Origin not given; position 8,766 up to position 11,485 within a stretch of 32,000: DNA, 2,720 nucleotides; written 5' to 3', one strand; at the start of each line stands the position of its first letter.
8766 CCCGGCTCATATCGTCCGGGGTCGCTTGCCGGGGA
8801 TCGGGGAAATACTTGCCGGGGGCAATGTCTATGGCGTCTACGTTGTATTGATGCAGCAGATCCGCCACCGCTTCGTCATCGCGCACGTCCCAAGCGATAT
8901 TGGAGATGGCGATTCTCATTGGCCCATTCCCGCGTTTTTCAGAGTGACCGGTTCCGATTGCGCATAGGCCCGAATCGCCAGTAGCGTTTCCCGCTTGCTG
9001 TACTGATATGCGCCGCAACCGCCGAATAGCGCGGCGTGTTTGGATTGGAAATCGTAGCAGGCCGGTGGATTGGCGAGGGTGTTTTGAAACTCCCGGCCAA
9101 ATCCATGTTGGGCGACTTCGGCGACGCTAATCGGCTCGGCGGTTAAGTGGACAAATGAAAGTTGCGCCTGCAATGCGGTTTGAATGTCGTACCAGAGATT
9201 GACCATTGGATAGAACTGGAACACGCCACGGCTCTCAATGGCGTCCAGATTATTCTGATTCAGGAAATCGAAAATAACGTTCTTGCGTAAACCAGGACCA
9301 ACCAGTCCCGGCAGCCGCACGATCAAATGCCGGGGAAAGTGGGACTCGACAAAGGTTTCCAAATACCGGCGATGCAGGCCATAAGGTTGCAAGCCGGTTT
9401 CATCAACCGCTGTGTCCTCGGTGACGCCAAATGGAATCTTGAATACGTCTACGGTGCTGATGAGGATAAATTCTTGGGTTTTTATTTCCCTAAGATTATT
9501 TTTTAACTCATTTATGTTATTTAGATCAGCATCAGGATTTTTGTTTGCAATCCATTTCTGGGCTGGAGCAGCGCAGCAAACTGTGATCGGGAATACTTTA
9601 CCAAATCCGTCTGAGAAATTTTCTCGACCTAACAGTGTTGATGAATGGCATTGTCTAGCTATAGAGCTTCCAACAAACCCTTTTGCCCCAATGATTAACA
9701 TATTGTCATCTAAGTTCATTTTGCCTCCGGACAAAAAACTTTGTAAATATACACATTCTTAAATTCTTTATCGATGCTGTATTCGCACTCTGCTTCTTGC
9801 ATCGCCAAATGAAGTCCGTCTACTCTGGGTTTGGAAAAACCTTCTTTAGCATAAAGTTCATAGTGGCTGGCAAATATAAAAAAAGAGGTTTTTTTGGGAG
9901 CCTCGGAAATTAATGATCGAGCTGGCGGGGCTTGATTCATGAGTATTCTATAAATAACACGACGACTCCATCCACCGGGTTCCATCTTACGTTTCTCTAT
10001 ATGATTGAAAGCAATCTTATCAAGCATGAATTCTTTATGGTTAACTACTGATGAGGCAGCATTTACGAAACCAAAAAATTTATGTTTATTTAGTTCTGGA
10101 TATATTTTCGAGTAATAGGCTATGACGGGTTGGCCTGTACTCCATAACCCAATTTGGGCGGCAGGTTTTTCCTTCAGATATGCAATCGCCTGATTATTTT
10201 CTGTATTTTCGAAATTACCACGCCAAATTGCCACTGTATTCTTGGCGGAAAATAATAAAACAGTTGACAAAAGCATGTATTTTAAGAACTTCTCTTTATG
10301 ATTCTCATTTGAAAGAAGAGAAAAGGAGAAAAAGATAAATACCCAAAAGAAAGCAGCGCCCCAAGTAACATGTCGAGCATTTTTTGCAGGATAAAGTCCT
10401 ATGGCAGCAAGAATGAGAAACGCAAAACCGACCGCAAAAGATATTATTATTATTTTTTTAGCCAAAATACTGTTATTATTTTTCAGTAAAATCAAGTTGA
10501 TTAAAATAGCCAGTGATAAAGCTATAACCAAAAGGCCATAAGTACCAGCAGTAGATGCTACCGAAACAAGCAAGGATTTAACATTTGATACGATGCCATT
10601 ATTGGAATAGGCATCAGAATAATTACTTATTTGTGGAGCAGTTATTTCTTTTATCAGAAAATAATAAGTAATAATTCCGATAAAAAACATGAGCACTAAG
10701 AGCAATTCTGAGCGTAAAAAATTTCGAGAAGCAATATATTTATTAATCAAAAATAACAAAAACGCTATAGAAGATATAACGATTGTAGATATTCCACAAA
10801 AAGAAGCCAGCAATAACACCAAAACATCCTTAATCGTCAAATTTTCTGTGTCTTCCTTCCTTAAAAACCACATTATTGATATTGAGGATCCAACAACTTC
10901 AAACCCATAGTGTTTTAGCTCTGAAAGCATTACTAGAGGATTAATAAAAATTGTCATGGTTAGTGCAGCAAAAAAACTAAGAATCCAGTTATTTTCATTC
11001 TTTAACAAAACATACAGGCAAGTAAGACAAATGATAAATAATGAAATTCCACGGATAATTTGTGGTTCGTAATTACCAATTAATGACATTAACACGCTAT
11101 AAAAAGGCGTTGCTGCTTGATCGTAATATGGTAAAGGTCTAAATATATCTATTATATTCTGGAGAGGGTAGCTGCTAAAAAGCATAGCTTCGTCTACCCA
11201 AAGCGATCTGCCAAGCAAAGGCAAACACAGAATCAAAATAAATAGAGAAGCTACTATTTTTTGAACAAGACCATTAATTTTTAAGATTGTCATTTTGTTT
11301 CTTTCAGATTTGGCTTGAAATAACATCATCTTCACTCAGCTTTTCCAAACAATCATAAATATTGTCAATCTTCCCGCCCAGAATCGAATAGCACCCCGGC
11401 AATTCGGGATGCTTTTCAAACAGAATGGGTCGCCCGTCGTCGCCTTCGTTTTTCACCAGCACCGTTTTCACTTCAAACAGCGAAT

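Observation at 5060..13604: Perfect 37-bp direct repeat duplicating the yadH 3' end brackets an 8.5-kb glycan-modification island with no integrase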

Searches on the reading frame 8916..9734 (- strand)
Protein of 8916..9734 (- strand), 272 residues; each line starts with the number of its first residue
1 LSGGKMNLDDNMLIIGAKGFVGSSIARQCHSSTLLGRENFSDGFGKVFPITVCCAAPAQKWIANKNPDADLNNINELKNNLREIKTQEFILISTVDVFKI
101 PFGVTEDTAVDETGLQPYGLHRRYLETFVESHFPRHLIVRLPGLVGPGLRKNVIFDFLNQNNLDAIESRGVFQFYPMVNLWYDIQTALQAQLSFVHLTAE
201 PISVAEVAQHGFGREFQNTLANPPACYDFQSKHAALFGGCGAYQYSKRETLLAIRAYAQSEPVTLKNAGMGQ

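Call 6: search_protein_families(library=pfam, proteins=[window:8916-9734:-])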
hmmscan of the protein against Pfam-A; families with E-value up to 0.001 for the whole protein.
window:8916-9734:- (272 aa): 1 family
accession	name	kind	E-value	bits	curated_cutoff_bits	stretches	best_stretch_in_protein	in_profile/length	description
PF01370.27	Epimerase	-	0.0002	21.3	20.9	0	13-152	2-184/240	NAD dependent epimerase/dehydratase family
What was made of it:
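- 8916..9719 (-): SDR/epimerase-like protein of 267 aa. Weak PF01370 hit (call 6).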

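Call 7: search_protein_families(library=ncbifam, proteins=[window:8916-9734:-])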
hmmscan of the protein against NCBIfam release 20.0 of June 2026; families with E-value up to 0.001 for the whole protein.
window:8916-9734:- (272 aa): 0 families

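Call 84: search_protein_families(library=phrogs, proteins=[window:8916-9719:-], max_evalue=0.001)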
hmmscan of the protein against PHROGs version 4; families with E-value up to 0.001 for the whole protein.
window:8916-9719:- (267 aa): 0 families

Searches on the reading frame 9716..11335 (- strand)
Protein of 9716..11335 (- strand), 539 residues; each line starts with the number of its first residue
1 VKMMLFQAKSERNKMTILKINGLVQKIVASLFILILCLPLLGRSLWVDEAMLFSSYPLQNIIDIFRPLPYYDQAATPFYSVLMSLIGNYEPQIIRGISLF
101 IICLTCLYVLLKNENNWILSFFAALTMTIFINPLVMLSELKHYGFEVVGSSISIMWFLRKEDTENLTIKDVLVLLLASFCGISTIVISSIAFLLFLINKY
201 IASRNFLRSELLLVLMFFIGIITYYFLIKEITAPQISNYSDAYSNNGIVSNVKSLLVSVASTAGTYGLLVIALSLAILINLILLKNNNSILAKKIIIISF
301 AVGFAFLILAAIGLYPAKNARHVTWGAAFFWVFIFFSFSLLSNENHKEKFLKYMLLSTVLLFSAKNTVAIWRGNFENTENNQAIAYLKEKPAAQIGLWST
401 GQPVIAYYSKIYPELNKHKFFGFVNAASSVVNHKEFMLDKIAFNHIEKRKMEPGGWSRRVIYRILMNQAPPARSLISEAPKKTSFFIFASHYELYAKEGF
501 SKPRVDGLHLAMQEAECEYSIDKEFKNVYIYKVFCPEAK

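Call 6: search_protein_families(library=pfam, proteins=[window:9716-11335:-])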
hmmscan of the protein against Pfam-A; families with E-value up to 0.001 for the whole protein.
window:9716-11335:- (539 aa): 0 families
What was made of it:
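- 9716..11326 (-): Low-GC polytopic membrane protein of 536 aa, probably a GT-C-fold glycosyltransferase. This is the variable, GtrC-like module of the island. No Pfam hit (call 6).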

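Call 7: search_protein_families(library=ncbifam, proteins=[window:9716-11335:-])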
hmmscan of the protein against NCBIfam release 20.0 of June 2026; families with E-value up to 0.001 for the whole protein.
window:9716-11335:- (539 aa): 0 families

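Call 17: find_homologous_proteins(query=window:9716-11326:-)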
Query window:9716-11326:- (536 aa): 5 proteins with E <= 0.001 among 8000 candidates.
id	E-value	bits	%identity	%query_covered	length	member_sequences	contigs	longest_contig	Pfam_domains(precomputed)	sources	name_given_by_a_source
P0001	0.0e+0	1171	100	100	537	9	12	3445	-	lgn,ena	-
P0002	7.0e-286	967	85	98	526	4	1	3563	-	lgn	-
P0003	6.2e-125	436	40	100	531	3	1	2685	-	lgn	-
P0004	1.1e-114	402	40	96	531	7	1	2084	-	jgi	-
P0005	7.6e-33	132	28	73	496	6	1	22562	-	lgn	-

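Call 84: search_protein_families(library=phrogs, proteins=[window:9716-11326:-], max_evalue=0.001)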
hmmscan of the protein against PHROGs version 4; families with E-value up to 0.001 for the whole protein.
window:9716-11326:- (536 aa): 0 families

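Call 101: search_solved_structures(query=A4, max_evalue=1)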
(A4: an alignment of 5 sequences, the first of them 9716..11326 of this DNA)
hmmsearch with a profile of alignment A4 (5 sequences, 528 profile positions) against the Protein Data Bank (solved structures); distinct sequences matched with E-value up to 1: 0.

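Call 107: predict_structure(alignment_id=A4)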
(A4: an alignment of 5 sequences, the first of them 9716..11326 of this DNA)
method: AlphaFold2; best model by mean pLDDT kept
length: 536 residues; sequences in the alignment: 5
mean_pLDDT: 66.0   pTM: 0.63
mean pLDDT of the five models: 66.0, 65.9, 54.6, 50.4, 49.0
residues with pLDDT >= 90: 24; 70-90: 198; 50-70: 220; < 50: 94
segments of 3 or more residues with pLDDT < 50: 1-12, 41-50, 66-71, 314-317, 370-374, 421-460, 489-499
pLDDT, mean of each block of 10 residues (from residue 1): 42 58 78 63 46 56 51 60 60 72 74 69 65 55 80 86 89 83 89 88 84 89 72 52 61 61 63 69 66 82 71 53 67 67 67 66 57 56 82 68 63 77 31 34 38 43 62 82 74 39 72 84 78 70
secondary structure, 60 per line:
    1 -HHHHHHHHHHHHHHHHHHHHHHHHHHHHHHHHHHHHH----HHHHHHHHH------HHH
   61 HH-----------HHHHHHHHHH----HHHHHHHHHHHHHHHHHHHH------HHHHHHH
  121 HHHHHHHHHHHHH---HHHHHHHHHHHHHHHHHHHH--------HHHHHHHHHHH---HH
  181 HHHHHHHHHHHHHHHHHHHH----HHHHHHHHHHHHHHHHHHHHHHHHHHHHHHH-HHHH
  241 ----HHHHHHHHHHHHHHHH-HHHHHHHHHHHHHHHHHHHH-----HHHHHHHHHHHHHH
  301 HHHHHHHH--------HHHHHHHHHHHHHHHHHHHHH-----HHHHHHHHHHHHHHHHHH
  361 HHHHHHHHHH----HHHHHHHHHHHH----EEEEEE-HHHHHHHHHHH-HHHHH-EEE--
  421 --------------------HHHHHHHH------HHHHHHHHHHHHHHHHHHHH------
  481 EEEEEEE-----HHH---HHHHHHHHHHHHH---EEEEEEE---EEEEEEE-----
elements in order: H2-38 H43-51 H58-62 H74-83 H88-107 H114-133 H137-156 H165-175 H179-200 H205-235 H237-240 H245-260 H262-281 H287-308 H317-337 H343-370 H375-386 E391-396 H398-408 H410-414 E416-418 H441-448 H455-474 E481-487 H499-511 E515-521 E525-531
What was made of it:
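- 9716..11326 (-): AlphaFold model with pLDDT 66 (call 107).
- On Gtr-type glycan modification system: The model is of moderate confidence (pLDDT 66, call 107).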

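Call 109: fold_search(model_id=the predicted structure, library=pdb)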
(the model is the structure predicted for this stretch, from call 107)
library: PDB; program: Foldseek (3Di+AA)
matches with E <= 10: 363; with E <= 0.001: 2
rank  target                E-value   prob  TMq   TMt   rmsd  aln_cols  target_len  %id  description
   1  7zlh_A                2.1e-04  1.00  0.30  0.27  15.0       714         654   10  Cryo-EM structure of C-mannosyltransferase CeDPY19, in apo state, bound to CMT2-Fab and anti-Fab nanobody (released 2023-01-11)
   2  8if8_B                8.6e-04  1.00  0.39  0.35  15.0       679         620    9  Arabinosyltransferase AftA (released 2023-05-31)
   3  7zlg_A                1.0e-03  1.00  0.29  0.25  14.9       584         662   10  Cryo-EM structure of C-mannosyltransferase CeDPY19, in complex with acceptor peptide and bound to CMT2-Fab and anti-Fa (released 2023-01-11)
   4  5ezm                  6.9e-03  1.00  0.41  0.41  12.3       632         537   11  Crystal Structure of ArnT from Cupriavidus metallidurans in the apo state (released 2016-02-17)
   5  9s6t_A                1.3e-02  1.00  0.47  0.51   9.1       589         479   10  Ternary cryo-EM structure of chicken ALG12 with Dol25-PP-GlcNAc2Man7, Dol25-P-Man, and Fab (released 2026-03-18)
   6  8if8_C                1.4e-02  0.98  0.35  0.32  15.8       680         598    8  Arabinosyltransferase AftA (released 2023-05-31)
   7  6grj_E                1.4e-01  0.11  0.09  0.12  35.9       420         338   11  Structure of the AhlB pore of the tripartite alpha-pore forming toxin, AHL, from Aeromonas hydrophila. (released 2019-07-03)
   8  3waj                  1.6e-01  0.84  0.34  0.25  15.7       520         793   14  Crystal structure of the Archaeoglobus fulgidus oligosaccharyltransferase (O29867_ARCFU) complex with Zn and sulfate (released 2013-10-30)
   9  7wc7                  2.3e-01  0.08  0.09  0.11  27.8       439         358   12  Crystal structure of serotonin 2A receptor in complex with lisuride (released 2022-01-26)
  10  7wc8                  2.4e-01  0.13  0.11  0.15  25.0       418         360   10  Crystal structure of serotonin 2A receptor in complex with lumateperone (released 2022-01-26)
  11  4qvg_A                2.5e-01  0.51  0.19  0.27  18.1       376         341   10  Crystal structure of S-adenosylmethionine-dependent methyltransferase SibL in its apo form (released 2015-05-27)
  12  7wc5                  3.3e-01  0.13  0.12  0.16  25.6       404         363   12  Crystal structure of serotonin 2A receptor in complex with psilocin (released 2022-01-26)
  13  8bii_A                4.0e-01  0.33  0.19  0.29  18.4       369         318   11  O-Methyltransferase Plu4895 (mutant H229N) in complex with SAH (released 2023-03-08)
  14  4qvg_B                4.2e-01  0.60  0.17  0.23  12.1       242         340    9  Crystal structure of S-adenosylmethionine-dependent methyltransferase SibL in its apo form (released 2015-05-27)
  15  4m71_B                4.4e-01  0.20  0.17  0.23  19.6       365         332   12  Mutant structure of methyltransferase from Streptomyces hygroscopicus complexed with S-adenosyl-L-homocysteine and met (released 2014-06-25)
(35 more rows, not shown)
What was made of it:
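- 9716..11326 (-): The best PDB folds are all GT-C: DPY19, AftA, ArnT, ALG12 (call 109).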
